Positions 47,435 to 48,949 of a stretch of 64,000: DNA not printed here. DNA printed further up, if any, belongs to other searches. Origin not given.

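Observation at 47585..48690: PKS-B ends in an esterase/lipase-type alpha/beta-hydrolase (fold-3, PGGG oxyanion motif) plus a 146-aa unknown tail instead of a canonical TE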

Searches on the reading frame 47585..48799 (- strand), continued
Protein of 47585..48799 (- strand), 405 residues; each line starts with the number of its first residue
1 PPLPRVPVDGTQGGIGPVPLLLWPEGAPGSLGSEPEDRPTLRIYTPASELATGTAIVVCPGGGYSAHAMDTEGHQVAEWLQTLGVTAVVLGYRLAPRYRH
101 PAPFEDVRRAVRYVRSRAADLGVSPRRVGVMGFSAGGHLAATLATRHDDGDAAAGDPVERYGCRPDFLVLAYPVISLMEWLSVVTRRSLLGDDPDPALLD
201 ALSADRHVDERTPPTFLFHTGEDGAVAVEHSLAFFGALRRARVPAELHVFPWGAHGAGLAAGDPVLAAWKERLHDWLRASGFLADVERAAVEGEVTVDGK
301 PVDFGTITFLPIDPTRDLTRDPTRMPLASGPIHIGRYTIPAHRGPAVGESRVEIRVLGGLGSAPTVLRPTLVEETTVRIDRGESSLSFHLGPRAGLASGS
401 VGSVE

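Call 26: search_solved_structures(query=A2, max_evalue=0.001, show_alignments=1)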
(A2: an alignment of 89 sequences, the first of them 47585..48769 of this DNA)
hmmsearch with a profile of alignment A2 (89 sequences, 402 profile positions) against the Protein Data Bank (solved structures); distinct sequences matched with E-value up to 0.001: 106 (the best 60 are shown).
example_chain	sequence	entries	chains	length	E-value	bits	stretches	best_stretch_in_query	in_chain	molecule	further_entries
6a6o_A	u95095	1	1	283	1.7e-96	326.5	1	53-298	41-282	Esterase/lipase-like protein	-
7dwc_A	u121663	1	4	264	1.8e-41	145.3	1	54-293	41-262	Xylanase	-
3bjr_A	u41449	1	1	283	1.3e-37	132.5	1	62-293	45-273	Putative carboxylesterase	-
3hxk_A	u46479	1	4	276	5.4e-37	130.5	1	51-293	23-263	Sugar hydrolase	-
3d3n_A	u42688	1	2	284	5.6e-34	120.6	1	70-300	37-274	Putative lipase/esterase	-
3bxp_A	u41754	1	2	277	6.4e-34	120.4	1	70-300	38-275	Putative lipase/esterase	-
4bzw_A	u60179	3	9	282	7.8e-34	120.1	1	70-301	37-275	LIPASE/ESTERASE | CEST-2923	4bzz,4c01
4q3k_A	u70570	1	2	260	1.5e-33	119.1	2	66-160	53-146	MGS-M1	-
7bfn_A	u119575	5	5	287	4e-23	84.8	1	53-299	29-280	Esterase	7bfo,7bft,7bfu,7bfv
5ao9_A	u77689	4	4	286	4e-23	84.8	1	53-299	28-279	ESTERASE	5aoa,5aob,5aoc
7bfr_A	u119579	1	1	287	4.4e-22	81.4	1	53-299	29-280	Esterase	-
6xyc_A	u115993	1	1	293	3.2e-20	75.2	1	49-158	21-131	Acetyl xylan esterase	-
6tkx_A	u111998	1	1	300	3.4e-20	75.2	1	49-158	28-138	Carbohydrate esterase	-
7wol_A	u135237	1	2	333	4.2e-20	74.9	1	54-159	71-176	Lipase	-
6nkf_A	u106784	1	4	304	4.8e-19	71.4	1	68-263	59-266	Lip_vut4, C3L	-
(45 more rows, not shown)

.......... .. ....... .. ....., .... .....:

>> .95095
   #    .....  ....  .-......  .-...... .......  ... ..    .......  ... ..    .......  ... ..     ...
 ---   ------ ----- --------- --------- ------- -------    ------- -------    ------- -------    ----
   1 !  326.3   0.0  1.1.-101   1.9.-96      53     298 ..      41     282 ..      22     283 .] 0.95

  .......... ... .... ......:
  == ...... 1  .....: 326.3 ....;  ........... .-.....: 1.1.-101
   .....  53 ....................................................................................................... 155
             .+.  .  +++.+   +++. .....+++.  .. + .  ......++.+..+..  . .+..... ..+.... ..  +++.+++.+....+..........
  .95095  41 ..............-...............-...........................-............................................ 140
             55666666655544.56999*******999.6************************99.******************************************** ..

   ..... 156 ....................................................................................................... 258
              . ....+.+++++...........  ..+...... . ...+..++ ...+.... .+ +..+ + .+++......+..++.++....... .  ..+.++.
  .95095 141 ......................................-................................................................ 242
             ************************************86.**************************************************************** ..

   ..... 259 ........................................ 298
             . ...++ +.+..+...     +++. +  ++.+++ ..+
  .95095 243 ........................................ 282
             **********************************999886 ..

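Call 33: find_encoding_contigs(protein=P0002, flank=8000, max_places=2)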
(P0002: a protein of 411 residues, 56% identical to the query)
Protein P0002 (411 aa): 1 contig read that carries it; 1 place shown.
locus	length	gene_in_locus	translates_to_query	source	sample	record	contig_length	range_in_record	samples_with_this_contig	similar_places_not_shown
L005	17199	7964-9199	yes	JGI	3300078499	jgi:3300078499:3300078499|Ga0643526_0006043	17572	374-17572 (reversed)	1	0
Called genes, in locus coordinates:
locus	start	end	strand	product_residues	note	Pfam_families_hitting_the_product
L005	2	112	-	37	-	?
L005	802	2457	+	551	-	PF13629:T2SS-T3SS_pil_N, PF00263:Secretin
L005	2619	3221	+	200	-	-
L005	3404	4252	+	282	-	PF13429:TPR_15 (faint), PF13424:TPR_12 (faint), PF24575:TPR_Slam (faint), PF14559:TPR_19 (faint), PF07719:TPR_2 (faint), PF13428:TPR_14 (weak), PF23914:TPR_CcmH_CycH, PF00515:TPR_1 (weak), +8 more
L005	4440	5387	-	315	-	-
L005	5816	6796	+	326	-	PF00459:Inositol_P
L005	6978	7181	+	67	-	-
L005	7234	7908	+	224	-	PF00072:Response_reg, PF00196:GerE, PF08281:Sigma70_r4_2 (weak)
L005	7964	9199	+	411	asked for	PF20434:BD-FAE, PF07859:Abhydrolase_3, PF01738:DLH (faint), PF00326:Peptidase_S9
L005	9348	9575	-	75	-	-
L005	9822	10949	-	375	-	-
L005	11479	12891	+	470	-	PF04371:PAD_porph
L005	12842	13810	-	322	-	-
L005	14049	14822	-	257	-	PF08003:Methyltransf_9, PF13489:Methyltransf_23, PF13847:Methyltransf_31, PF08241:Methyltransf_11, PF08242:Methyltransf_12, PF13649:Methyltransf_25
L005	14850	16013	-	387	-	PF01658:Inos-1-P_synth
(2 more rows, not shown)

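Call 34: find_encoding_contigs(protein=P0021, flank=8000, max_places=2)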
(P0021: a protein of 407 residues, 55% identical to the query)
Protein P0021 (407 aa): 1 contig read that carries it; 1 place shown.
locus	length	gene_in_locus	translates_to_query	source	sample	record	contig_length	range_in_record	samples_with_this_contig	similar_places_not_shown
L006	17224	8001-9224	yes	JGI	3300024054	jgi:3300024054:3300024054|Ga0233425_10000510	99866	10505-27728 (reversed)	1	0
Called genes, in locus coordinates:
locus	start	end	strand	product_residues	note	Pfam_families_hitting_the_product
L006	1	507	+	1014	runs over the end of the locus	PF01074:Glyco_hydro_38N (weak)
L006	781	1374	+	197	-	PF08712:Nfu_N, PF01106:NifU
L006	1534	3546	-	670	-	PF02517:Rce1-like, PF00685:Sulfotransfer_1, PF13469:Sulfotransfer_3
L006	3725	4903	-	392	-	PF00578:AhpC-TSA, PF08534:Redoxin, PF00085:Thioredoxin (weak), PF13905:Thioredoxin_8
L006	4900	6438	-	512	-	PF05681:Fumerase, PF05683:Fumerase_C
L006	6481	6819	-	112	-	-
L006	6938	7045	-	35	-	-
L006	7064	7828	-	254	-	PF00480:ROK (weak)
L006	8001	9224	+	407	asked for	PF20434:BD-FAE, PF07859:Abhydrolase_3, PF00326:Peptidase_S9, PF01738:DLH (faint)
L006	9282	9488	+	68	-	-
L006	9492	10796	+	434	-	PF00512:HisKA, PF02518:HATPase_c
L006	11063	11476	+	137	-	PF00072:Response_reg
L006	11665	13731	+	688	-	PF00456:Transketolase_N, PF02779:Transket_pyr, PF22613:Transketolase_C_1, PF02780:Transketolase_C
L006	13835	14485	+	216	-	-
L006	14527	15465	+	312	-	PF00149:Metallophos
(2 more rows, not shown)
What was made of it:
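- Tried and rejected: Standalone homologues as members of biosynthetic clusters: rejected for the two neighbourhoods checked (calls 33, 34).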

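Call 35: predict_structure(alignment_id=A2)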
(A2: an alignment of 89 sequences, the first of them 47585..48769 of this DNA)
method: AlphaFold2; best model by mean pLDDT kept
length: 395 residues; sequences in the alignment: 89
mean_pLDDT: 92.3   pTM: 0.91
mean pLDDT of the five models: 92.3, 91.9, 91.6, 91.3, 89.8
residues with pLDDT >= 90: 330; 70-90: 41; 50-70: 14; < 50: 10
segments of 3 or more residues with pLDDT < 50: 389-395
pLDDT, mean of each block of 10 residues (from residue 1): 79 96 93 96 98 92 96 98 95 98 98 98 97 98 98 98 93 90 95 97 97 93 98 97 86 83 95 95 97 97 68 90 98 95 95 93 91 96 58 44
secondary structure, 60 per line:
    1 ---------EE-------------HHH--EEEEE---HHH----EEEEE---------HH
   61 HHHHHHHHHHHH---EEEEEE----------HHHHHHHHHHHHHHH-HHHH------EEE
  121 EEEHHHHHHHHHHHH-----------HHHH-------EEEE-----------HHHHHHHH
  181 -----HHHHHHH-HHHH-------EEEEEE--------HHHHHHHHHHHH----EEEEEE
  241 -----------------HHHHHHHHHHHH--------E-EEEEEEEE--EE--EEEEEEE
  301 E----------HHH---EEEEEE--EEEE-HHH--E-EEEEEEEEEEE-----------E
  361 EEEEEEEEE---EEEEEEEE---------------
elements in order: E30-34 E45-49 H59-72 E76-81 H92-106 H108-111 E118-123 H124-135 H147-150 E158-161 H173-180 H186-192 H194-197 E205-210 H219-230 E235-240 H258-269 E280-287 E294-301 E318-323 E326-329 E338-348 E360-369 E373-380
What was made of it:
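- On Standalone two-domain esterase family (~400 aa, named mostly from Planctomycetes): The model has pTM 0.91 (call 35).
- The AlphaFold model of esterase plus tail has pLDDT 92 and pTM 0.91, indicating one rigid two-domain unit (call 35).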

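Call 37: fold_search(model_id=the predicted structure, library=pdb)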
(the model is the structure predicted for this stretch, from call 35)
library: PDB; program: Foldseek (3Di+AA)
matches with E <= 10: 1786; with E <= 0.001: 1427
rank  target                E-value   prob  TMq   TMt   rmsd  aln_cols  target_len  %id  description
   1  6a6o                  4.7e-32  1.00  0.63  0.91   2.8       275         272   44  Crystal structure of acetyl ester-xyloside bifunctional hydrolase from Caldicellulosiruptor lactoaceticus (released 2019-06-12)
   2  4bzw_A                3.0e-20  1.00  0.52  0.73   4.6       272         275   24  Complete crystal structure of the carboxylesterase Cest-2923 (lp_2923) from Lactobacillus plantarum WCFS1 (released 2013-10-30)
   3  5ao9                  3.0e-19  1.00  0.55  0.75   4.2       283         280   28  The structure of a novel thermophilic esterase from the Planctomycetes species, Thermogutta terrifontis, Est2-native (released 2015-12-09)
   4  7dwc_A                3.8e-19  1.00  0.53  0.79   2.1       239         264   30  Bacteroides thetaiotaomicron VPI5482 BTAxe1 (released 2022-01-19)
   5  7dwc_D                7.8e-19  1.00  0.52  0.77   3.3       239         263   29  Bacteroides thetaiotaomicron VPI5482 BTAxe1 (released 2022-01-19)
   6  5aoa                  8.3e-19  1.00  0.55  0.78   4.2       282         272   28  The structure of a novel thermophilic esterase from the Planctomycetes species, Thermogutta terrifontis, Est2-Propionate (released 2015-12-09)
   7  4q3k_B                1.1e-18  1.00  0.49  0.78   4.2       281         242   27  Crystal structure of MGS-M1, an alpha/beta hydrolase enzyme from a Medee basin deep-sea metagenome library (released 2015-02-25)
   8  5aob                  1.2e-18  1.00  0.55  0.76   4.3       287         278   26  The structure of a novel thermophilic esterase from the Planctomycetes species, Thermogutta terrifontis, Est2-butyrate b (released 2015-12-09)
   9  5aoc                  3.5e-18  1.00  0.55  0.76   4.4       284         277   27  The structure of a novel thermophilic esterase from the Planctomycetes species, Thermogutta terrifontis, Est2-valerate b (released 2015-12-09)
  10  4q3k_A                5.0e-18  1.00  0.49  0.79   4.1       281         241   27  Crystal structure of MGS-M1, an alpha/beta hydrolase enzyme from a Medee basin deep-sea metagenome library (released 2015-02-25)
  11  7bfn                  6.8e-18  1.00  0.55  0.78   4.2       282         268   28  Apo form of Thermogutta terrifontis esterase 2 (released 2021-02-10)
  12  3bxp_B                2.1e-17  1.00  0.52  0.76   4.7       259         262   26  CRYSTAL STRUCTURE OF A PUTATIVE CARBOXYLESTERASE (LP_2923) FROM LACTOBACILLUS PLANTARUM WCFS1 AT 1.70 A RESOLUTION (released 2008-01-29)
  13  7bfu                  2.4e-17  1.00  0.52  0.73   6.3       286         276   27  Thermogutta terrifontis esterase 2 phosphonylated by sarin (released 2021-02-10)
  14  7bft                  2.7e-17  1.00  0.54  0.79   4.6       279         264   27  Thermogutta terrifontis esterase 2 phosphoramylated by tabun (released 2021-02-10)
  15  7bfv                  2.9e-17  1.00  0.54  0.78   4.6       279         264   27  Thermogutta terrifontis esterase 2 phosphonylated by cyclosarin (released 2021-02-10)
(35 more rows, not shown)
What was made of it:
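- The best structural match is 6A6O at 44% identity and TM 0.91 normalised to the target (call 37).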

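Call 74: search_protein_representatives(protein=window:47585-48769:-)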
Query: 395 residues. Proteins with E-value up to 0.001 (for the whole library): 37915; up to 1e-10: 11339; up to 1e-30: 2091. The best 150 are listed.
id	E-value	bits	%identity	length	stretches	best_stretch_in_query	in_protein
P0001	2.2e-156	537.3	51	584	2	7-271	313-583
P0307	5.5e-130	450.3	60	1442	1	4-380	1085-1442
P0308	3.1e-104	365.5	49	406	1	8-355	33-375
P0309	4.7e-102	358.3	49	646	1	5-361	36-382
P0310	7.4e-96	337.9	42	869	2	23-274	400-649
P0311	1.3e-94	333.8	48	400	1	9-349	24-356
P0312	3.4e-93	329.1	53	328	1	12-295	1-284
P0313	7.9e-90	318.1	46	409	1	11-347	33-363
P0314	2.8e-88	313.0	52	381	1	7-275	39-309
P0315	7.4e-88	311.6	50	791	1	4-282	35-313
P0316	5.2e-87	308.8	49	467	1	4-292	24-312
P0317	2.5e-86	306.5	46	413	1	7-356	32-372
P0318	1.2e-84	301.0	53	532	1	7-274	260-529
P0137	1.9e-84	300.3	53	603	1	8-274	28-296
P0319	4.5e-83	295.8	53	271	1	11-271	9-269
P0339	9.5e-73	261.8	49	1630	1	11-275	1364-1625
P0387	2.7e-64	234.0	46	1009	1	9-275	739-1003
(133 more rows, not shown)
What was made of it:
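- Tried and rejected: The exhaustive HMMER search later found P0307 (call 74).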

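Call 75: search_protein_families(library=pfam, proteins=[P0307, P0339, P0387], max_evalue=0.0001)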
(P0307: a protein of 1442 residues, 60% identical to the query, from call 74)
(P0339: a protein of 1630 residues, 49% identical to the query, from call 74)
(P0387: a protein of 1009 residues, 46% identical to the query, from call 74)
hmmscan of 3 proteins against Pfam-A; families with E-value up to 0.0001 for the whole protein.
P0307 (1442 aa): 13 families
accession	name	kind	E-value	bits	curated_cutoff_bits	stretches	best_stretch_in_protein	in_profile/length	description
PF00109.32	ketoacyl-synt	-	1e-99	333.7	20.8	1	364-613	2-252/252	Beta-ketoacyl synthase, N-terminal domain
PF08659.16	KR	-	1.2e-62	211.5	22.6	1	1-176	4-180/180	KR domain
PF02801.28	Ketoacyl-synt_C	-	9.9e-41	138.9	20.8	1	622-738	2-118/119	Beta-ketoacyl synthase, C-terminal domain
PF00550.31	PP-binding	-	6.1e-27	94.1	20.8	2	972-1035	3-67/67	Phosphopantetheine attachment site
PF20434.5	BD-FAE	-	2.7e-24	86.3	26.8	1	1103-1298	2-215/215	BD-FAE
PF16197.11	KAsynt_C_assoc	-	1.9e-21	77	33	1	741-852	1-110/111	Ketoacyl-synthetase C-terminal extension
PF22621.2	CurL-like_PKS_C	-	1.9e-21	76.3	27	1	801-861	1-61/64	CurL-like, PKS C-terminal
PF07859.19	Abhydrolase_3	-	9e-19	68.5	25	1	1121-1316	6-207/210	alpha/beta hydrolase fold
PF22336.2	RhiE-like_linker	-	1.5e-11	44.6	27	1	805-869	2-65/67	RhiE-like, KS-MAT linker domain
PF00106.31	adh_short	-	7.3e-11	42.4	26.6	1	1-157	4-161/195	short chain dehydrogenase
PF13561.12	adh_short_C2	-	5.5e-10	39.6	27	1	8-158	7-156/236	Enoyl-(Acyl carrier protein) reductase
PF00326.27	Peptidase_S9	-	2e-08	34.4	22.6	1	1232-1318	96-190/213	Prolyl oligopeptidase family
PF23297.2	ACP_SdgA_C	-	2.8e-07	31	27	0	992-1039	36-83/95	Highly reducing polyketide synthase sdgA, C-terminal ACP domain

P0339 (1630 aa): 10 families
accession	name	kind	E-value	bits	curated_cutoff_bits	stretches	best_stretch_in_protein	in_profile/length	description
PF17389.8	Bac_rhamnosid6H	-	1.1e-110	370.6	24.5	1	460-792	2-338/339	Bacterial alpha-L-rhamnosidase 6 hairpin glycosidase domain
PF08531.16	Bac_rhamnosid_N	-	5.5e-51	173.2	25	1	177-345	2-171/172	Alpha-L-rhamnosidase N-terminal domain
PF05592.18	Bac_rhamnosid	-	1.3e-34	118.6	22.2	1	356-454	3-101/102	Bacterial alpha-L-rhamnosidase concanavalin-like domain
PF25788.1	Ig_Rha78A_N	-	7.8e-28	97.2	27.4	1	21-131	2-105/105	Rha78A-like, N-terminal immunoglobulin domain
PF20434.5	BD-FAE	-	6.9e-23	81.7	26.8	1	1386-1575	3-212/215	BD-FAE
PF17390.7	Bac_rhamnosid_C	-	3.5e-16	59.2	22.1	1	795-861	1-67/78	Bacterial alpha-L-rhamnosidase C-terminal domain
PF07859.19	Abhydrolase_3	-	3.8e-16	59.9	25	1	1404-1597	6-208/210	alpha/beta hydrolase fold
PF00326.27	Peptidase_S9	-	1.8e-11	44.4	22.6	1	1455-1599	49-191/213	Prolyl oligopeptidase family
PF00135.34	COesterase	-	3.4e-07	30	27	1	1384-1488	88-201/515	Carboxylesterase family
PF02129.25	Peptidase_S15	-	7.4e-06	26.3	23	0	1444-1495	73-120/262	X-Pro dipeptidyl-peptidase (S15 family)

P0387 (1009 aa): 6 families
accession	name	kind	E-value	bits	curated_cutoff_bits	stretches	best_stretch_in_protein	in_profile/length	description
PF20434.5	BD-FAE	-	3.8e-22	79.3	26.8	1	762-957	2-215/215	BD-FAE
PF07859.19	Abhydrolase_3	-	1.9e-11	44.6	25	1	781-908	6-130/210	alpha/beta hydrolase fold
PF13229.12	Beta_helix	-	1.9e-11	44.3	25.9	1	406-558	14-141/158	Right handed beta helix region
PF00326.27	Peptidase_S9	-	1.6e-08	34.7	22.6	1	841-977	60-190/213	Prolyl oligopeptidase family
PF05048.19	NosD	-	8.4e-06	25.8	23.6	0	403-554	44-172/212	Periplasmic copper-binding protein (NosD)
PF21231.2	GH141_M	-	5.8e-05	23.4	27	0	267-296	126-155/156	GH141 insertion domain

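Call 77: find_encoding_contigs(protein=P0307, flank=10000, max_places=4)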
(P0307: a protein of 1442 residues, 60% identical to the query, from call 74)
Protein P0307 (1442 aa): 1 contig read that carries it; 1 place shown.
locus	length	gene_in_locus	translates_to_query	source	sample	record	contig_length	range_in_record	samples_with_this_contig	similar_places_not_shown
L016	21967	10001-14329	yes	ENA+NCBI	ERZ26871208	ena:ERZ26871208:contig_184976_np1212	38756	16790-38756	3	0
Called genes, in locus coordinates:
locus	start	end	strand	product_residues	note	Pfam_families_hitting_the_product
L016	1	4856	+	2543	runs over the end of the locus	PF22336:RhiE-like_linker, PF22621:CurL-like_PKS_C, PF21089:PKS_DH_N, PF14765:PS-DH, PF22953:SpnB_Rossmann, PF00106:adh_short, PF08659:KR, PF00550:PP-binding, +17 more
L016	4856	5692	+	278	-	PF08659:KR, PF00550:PP-binding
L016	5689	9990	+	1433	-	PF00109:ketoacyl-synt, PF02801:Ketoacyl-synt_C, PF16197:KAsynt_C_assoc, PF22336:RhiE-like_linker, PF22621:CurL-like_PKS_C, PF00698:Acyl_transf_1, PF02353:CMAS, PF13489:Methyltransf_23, +5 more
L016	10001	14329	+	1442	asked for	PF00106:adh_short, PF08659:KR, PF13561:adh_short_C2, PF00550:PP-binding, PF00109:ketoacyl-synt, PF02801:Ketoacyl-synt_C, PF16197:KAsynt_C_assoc, PF22336:RhiE-like_linker, +6 more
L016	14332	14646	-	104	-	PF06974:WS_DGAT_C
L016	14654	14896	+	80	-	-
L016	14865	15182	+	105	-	-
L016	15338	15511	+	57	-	-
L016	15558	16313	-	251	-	PF22624:AASDHPPT_N (weak), PF01648:ACPS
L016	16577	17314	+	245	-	PF12704:MacB_PCD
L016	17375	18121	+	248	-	-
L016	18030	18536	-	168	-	-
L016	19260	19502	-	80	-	-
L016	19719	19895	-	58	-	-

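Call 78: list_cluster_members(proteins=[P0307])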
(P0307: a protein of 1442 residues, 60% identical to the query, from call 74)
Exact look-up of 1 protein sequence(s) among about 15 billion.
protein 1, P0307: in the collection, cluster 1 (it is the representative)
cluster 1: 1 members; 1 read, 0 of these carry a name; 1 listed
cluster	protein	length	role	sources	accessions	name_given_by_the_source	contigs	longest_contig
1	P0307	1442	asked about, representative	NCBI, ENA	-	-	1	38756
